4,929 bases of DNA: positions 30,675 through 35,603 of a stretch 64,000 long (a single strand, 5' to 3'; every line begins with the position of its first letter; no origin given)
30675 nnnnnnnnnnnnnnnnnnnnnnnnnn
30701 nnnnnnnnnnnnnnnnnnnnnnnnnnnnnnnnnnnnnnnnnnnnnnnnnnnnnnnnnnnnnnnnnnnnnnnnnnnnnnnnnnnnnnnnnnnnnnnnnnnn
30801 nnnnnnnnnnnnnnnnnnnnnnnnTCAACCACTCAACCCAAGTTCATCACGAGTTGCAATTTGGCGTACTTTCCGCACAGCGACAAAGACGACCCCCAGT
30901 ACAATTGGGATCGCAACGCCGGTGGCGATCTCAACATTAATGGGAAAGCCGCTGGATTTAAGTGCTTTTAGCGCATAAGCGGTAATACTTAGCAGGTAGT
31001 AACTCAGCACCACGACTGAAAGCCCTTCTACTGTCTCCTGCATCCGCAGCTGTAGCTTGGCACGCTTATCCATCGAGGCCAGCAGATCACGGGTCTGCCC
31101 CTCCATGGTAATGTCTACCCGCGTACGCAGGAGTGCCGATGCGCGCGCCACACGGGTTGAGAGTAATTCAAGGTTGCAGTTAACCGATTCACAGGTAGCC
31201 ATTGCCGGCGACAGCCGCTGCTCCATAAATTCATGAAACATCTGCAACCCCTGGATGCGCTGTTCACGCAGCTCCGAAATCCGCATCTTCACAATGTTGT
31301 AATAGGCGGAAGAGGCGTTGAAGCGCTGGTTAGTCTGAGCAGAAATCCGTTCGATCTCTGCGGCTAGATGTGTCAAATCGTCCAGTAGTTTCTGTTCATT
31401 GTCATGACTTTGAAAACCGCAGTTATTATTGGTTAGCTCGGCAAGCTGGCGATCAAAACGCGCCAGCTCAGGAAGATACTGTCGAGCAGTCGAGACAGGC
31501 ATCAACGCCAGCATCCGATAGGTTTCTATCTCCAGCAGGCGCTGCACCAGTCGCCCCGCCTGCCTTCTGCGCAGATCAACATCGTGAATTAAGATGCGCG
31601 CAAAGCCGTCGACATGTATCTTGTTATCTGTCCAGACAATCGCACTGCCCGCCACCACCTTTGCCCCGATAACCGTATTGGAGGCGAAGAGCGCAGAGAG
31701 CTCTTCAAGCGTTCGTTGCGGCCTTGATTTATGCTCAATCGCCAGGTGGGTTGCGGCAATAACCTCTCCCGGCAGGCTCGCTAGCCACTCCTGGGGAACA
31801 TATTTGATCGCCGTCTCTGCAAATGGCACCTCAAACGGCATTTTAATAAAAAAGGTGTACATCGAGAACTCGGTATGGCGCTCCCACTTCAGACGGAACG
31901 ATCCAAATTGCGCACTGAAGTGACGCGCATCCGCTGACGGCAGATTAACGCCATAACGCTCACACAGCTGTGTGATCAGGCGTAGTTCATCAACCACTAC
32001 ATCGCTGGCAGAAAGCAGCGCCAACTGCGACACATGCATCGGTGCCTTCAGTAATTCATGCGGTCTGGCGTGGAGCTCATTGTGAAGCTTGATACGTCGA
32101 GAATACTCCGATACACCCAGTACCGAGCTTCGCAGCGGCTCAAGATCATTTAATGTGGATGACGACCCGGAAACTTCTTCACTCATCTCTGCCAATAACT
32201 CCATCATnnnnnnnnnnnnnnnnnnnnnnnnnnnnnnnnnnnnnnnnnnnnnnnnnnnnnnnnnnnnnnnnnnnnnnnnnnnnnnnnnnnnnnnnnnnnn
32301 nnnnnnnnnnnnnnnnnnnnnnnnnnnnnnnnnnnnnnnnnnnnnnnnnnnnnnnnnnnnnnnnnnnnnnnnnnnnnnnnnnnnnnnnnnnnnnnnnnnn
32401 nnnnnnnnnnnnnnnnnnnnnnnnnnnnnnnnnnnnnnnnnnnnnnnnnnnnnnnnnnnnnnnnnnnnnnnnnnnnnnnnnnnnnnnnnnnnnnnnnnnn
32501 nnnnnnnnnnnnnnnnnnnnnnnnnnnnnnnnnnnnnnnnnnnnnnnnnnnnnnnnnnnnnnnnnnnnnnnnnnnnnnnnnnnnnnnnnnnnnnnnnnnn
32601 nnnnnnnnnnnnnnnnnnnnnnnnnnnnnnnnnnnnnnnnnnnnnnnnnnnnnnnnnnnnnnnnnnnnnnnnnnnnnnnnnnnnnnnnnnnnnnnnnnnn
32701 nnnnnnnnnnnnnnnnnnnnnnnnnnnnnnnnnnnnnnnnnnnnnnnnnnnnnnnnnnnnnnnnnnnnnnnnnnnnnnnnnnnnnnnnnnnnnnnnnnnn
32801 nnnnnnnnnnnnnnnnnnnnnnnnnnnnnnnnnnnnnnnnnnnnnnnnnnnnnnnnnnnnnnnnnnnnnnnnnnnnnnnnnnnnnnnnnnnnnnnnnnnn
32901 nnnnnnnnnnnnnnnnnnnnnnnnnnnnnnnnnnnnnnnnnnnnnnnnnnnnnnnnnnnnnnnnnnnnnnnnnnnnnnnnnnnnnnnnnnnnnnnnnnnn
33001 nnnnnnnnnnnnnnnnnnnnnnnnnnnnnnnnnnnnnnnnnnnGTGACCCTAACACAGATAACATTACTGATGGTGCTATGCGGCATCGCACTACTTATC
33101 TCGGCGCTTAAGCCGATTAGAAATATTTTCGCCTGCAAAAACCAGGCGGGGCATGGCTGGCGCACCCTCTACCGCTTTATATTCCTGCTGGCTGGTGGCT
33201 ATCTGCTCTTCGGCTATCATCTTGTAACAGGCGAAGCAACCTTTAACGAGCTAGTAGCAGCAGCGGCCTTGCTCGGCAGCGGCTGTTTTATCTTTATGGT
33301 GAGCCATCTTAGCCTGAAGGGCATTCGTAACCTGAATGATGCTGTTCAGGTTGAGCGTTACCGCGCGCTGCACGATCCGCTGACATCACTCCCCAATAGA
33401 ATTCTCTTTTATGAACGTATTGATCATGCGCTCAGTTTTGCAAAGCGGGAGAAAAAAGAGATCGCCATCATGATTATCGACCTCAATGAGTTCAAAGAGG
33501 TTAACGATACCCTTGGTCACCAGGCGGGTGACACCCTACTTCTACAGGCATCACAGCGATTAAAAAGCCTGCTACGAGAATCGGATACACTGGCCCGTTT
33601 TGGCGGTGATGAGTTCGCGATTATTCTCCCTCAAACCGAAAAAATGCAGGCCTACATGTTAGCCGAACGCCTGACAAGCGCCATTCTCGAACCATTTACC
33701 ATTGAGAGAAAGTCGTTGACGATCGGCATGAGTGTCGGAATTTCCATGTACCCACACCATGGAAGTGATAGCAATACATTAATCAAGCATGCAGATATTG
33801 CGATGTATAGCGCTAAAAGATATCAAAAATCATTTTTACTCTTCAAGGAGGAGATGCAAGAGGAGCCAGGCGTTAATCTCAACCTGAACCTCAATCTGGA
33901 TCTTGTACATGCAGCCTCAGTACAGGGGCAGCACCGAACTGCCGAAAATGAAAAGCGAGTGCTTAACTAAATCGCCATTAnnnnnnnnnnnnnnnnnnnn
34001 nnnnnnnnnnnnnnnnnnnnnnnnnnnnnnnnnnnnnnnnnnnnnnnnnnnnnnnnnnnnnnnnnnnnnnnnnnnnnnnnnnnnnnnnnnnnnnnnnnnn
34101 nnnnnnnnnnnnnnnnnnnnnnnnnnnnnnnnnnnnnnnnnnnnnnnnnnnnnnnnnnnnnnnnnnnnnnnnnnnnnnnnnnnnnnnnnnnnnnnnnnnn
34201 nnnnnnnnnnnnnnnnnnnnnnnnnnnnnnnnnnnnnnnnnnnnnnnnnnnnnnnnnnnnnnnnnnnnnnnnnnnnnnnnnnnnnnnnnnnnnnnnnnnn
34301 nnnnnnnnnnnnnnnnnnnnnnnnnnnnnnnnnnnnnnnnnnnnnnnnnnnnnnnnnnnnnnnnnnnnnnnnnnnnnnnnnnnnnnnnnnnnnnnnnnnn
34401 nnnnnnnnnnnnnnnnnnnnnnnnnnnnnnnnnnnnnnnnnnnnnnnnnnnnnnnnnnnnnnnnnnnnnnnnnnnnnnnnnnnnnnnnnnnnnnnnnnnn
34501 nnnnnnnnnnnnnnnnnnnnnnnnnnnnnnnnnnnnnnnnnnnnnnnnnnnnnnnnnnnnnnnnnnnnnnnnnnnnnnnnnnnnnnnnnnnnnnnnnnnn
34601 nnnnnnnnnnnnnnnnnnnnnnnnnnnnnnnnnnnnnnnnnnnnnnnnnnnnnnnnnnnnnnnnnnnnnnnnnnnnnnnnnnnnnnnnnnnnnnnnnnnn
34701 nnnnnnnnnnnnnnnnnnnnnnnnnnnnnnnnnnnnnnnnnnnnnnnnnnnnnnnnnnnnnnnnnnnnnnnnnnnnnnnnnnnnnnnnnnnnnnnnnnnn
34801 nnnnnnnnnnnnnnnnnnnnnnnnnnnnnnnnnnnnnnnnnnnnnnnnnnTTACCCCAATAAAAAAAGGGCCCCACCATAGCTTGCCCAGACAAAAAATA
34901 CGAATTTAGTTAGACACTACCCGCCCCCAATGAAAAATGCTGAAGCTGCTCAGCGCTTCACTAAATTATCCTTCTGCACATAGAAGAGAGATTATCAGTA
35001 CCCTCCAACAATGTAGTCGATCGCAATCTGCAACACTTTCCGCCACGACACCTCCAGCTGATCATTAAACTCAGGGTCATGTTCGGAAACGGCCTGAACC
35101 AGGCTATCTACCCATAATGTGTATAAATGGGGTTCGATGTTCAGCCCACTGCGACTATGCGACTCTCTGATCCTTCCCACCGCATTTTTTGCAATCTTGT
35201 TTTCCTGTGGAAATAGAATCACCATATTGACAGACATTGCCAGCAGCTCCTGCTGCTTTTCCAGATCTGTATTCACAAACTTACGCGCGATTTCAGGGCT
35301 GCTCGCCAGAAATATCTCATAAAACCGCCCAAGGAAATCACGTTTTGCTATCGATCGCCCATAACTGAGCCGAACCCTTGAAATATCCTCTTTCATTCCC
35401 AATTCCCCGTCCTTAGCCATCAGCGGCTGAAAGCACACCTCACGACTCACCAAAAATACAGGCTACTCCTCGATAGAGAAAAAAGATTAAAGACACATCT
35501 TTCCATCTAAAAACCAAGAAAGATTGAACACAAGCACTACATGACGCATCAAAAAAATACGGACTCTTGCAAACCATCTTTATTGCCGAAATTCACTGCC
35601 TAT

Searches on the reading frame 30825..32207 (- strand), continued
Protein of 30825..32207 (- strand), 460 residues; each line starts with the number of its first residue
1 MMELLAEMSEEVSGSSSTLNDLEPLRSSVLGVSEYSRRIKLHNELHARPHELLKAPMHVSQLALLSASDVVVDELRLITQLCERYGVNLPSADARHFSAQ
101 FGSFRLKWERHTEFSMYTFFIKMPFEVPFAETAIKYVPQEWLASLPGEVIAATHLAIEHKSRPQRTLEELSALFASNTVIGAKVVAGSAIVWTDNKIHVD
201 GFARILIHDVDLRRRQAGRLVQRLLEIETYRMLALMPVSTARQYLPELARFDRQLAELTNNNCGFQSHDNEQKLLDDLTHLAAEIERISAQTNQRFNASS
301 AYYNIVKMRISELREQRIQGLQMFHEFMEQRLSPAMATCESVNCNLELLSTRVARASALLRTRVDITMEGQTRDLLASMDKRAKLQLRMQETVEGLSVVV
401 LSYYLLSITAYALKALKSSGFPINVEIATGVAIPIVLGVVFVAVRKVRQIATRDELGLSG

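Call 68: fold_search(model_id=the predicted structure, library=pdb)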
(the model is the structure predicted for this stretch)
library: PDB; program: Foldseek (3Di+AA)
matches with E <= 10: 951; with E <= 0.001: 1
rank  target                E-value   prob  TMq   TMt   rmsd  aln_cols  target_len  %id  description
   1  8tmi_E                6.6e-04  0.97  0.20  0.26  22.0       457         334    7  Cryo-EM structure of CorA in complex with conformation-specific synthetic antibody C18 and 100 uM MgCl2, State MG0.1-2 (released 2025-02-12)
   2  5jtg_C                1.2e-03  0.93  0.18  0.24  22.4       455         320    8  Crystal structure of Thermotoga maritima mutant D89K/D253K (released 2017-01-25)
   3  8tmc_B                1.2e-03  0.82  0.16  0.20  22.7       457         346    9  Cryo-EM structure of CorA in complex with conformation-specific synthetic antibody C12 and 20 mM MgCl2, State MG20-2 (released 2025-02-12)
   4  8tmb_B                1.7e-03  0.93  0.18  0.24  22.8       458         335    7  Cryo-EM structure of CorA in complex with conformation-specific synthetic antibody C12 and 20 mM MgCl2, State MG20-1 (released 2025-02-12)
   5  2iub_C                2.1e-03  0.90  0.18  0.24  22.7       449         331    8  Crystal structure of a divalent metal ion transporter CorA at 2.9 A resolution. (released 2006-08-03)
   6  2iub_G                2.3e-03  0.80  0.16  0.20  22.7       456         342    8  Crystal structure of a divalent metal ion transporter CorA at 2.9 A resolution. (released 2006-08-03)
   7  7nh9_A                3.0e-03  0.75  0.16  0.20  21.6       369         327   11  structure of the full-length CmaX protein (released 2021-07-07)
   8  5jtg_A                3.1e-03  0.41  0.12  0.15  23.3       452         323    8  Crystal structure of Thermotoga maritima mutant D89K/D253K (released 2017-01-25)
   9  4ev6_B                3.3e-03  0.63  0.15  0.19  20.6       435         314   10  The complete structure of CorA magnesium transporter from Methanocaldococcus jannaschii (released 2012-10-31)
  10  8tmc_C                3.5e-03  0.96  0.21  0.28  22.3       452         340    7  Cryo-EM structure of CorA in complex with conformation-specific synthetic antibody C12 and 20 mM MgCl2, State MG20-2 (released 2025-02-12)
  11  8tme_E                3.9e-03  0.77  0.17  0.22  22.7       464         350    8  Cryo-EM structure of CorA in complex with conformation-specific synthetic antibody C18 and 100 uM MgCl2, State MG0.1-1 (released 2025-02-12)
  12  4i0u_H                3.9e-03  0.44  0.13  0.15  22.9       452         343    8  Improved structure of Thermotoga maritima CorA at 2.7 A resolution (released 2013-03-06)
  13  8tmd_E                5.2e-03  0.54  0.14  0.18  22.6       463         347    7  Cryo-EM structure of CorA in complex with conformation-specific synthetic antibody C18 and 100 uM MgCl2, State MG0.1-1 (released 2025-02-12)
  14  4i0u_D                5.5e-03  0.35  0.12  0.15  22.9       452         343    8  Improved structure of Thermotoga maritima CorA at 2.7 A resolution (released 2013-03-06)
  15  8zah_A                7.3e-03  0.99  0.22  0.38  16.5       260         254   11  Crystal structure of the channel protein CorA from Campylobacter jejuni (released 2024-06-19)
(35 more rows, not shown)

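Call 85: find_encoding_contigs(protein=P0001, flank=8000, max_places=4)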
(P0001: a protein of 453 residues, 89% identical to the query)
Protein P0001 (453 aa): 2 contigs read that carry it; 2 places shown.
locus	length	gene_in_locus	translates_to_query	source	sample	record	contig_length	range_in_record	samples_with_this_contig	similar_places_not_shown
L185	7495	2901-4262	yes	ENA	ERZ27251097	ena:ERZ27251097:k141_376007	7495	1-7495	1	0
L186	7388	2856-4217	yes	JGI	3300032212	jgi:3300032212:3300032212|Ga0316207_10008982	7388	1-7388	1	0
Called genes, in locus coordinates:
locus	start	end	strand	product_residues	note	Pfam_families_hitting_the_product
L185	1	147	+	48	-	?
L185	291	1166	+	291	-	PF03193:RsgA_GTPase (weak), PF01926:MMR_HSR1, PF02421:FeoB_N (weak)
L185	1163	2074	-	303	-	PF00990:GGDEF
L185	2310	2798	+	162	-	PF08670:MEKHLA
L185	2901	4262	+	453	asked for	PF11902:DUF3422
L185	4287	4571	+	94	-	PF02353:CMAS (weak), PF13847:Methyltransf_31 (weak)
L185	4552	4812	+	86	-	-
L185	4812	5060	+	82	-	-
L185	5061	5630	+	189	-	PF08274:Zn_Ribbon_YjdM (weak), PF03831:YjdM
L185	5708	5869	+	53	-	PF00563:EAL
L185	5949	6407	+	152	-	PF06966:DUF1295, PF04191:PEMT, PF04140:ICMT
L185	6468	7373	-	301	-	PF01263:Aldose_epim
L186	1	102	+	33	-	?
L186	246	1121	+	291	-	PF03193:RsgA_GTPase (weak), PF01926:MMR_HSR1, PF02421:FeoB_N (weak)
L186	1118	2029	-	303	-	PF00990:GGDEF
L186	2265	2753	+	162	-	PF08670:MEKHLA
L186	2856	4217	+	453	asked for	PF11902:DUF3422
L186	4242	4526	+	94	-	PF02353:CMAS (weak), PF13847:Methyltransf_31 (weak)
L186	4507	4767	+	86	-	-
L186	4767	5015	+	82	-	-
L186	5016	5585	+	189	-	PF08274:Zn_Ribbon_YjdM (weak), PF03831:YjdM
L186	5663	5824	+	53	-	PF00563:EAL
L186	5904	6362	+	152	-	PF06966:DUF1295, PF04191:PEMT, PF04140:ICMT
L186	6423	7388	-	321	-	?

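Call 89: search_protein_families(library=pfam, proteins=[P0497, P0415, P0430], max_evalue=0.01)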
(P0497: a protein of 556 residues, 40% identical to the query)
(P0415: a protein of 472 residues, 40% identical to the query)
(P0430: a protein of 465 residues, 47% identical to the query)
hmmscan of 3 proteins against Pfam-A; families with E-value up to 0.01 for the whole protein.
P0497 (556 aa): 1 family
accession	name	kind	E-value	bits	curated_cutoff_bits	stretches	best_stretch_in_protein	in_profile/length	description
PF11902.13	DUF3422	-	2.2e-122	409.6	25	1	116-551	3-417/418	Protein of unknown function (DUF3422)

P0415 (472 aa): 1 family
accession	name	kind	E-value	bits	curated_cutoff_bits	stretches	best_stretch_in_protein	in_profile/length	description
PF11902.13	DUF3422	-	3.6e-151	504.5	25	1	46-461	3-417/418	Protein of unknown function (DUF3422)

P0430 (465 aa): 1 family
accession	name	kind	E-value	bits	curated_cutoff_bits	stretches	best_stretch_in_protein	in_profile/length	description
PF11902.13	DUF3422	-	5.8e-143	477.4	25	1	4-365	2-363/418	Protein of unknown function (DUF3422)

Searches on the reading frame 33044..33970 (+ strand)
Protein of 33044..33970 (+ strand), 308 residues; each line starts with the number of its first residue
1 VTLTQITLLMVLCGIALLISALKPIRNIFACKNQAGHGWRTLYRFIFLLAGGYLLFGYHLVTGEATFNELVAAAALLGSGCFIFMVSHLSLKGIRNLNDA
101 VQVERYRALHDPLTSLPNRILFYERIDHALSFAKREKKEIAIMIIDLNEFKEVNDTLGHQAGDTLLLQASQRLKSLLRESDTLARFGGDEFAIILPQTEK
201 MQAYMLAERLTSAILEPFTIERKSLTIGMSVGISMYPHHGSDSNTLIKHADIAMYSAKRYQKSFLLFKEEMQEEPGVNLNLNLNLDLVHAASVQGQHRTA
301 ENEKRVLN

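Call 3: search_protein_families(library=pfam, proteins=[window:33044-33970:+], max_evalue=0.01)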
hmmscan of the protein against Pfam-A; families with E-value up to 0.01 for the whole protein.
window:33044-33970:+ (308 aa): 1 family
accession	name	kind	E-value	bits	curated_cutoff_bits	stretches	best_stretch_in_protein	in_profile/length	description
PF00990.26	GGDEF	-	6.9e-50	169.4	23.8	1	108-261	1-158/161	Diguanylate cyclase, GGDEF domain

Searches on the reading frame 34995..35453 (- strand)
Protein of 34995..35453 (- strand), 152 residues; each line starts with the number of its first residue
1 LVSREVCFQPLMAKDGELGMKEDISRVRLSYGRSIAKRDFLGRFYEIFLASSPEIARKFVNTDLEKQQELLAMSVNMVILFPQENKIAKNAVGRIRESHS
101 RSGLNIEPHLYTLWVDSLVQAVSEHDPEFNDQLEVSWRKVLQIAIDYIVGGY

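Call 3: search_protein_families(library=pfam, proteins=[window:34995-35453:-], max_evalue=0.01)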
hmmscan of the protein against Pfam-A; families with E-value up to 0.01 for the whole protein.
window:34995-35453:- (152 aa): 1 family
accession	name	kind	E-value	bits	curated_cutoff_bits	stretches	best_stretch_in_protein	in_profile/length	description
PF00042.28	Globin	-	0.00046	21.1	22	1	45-145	4-114/117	Globin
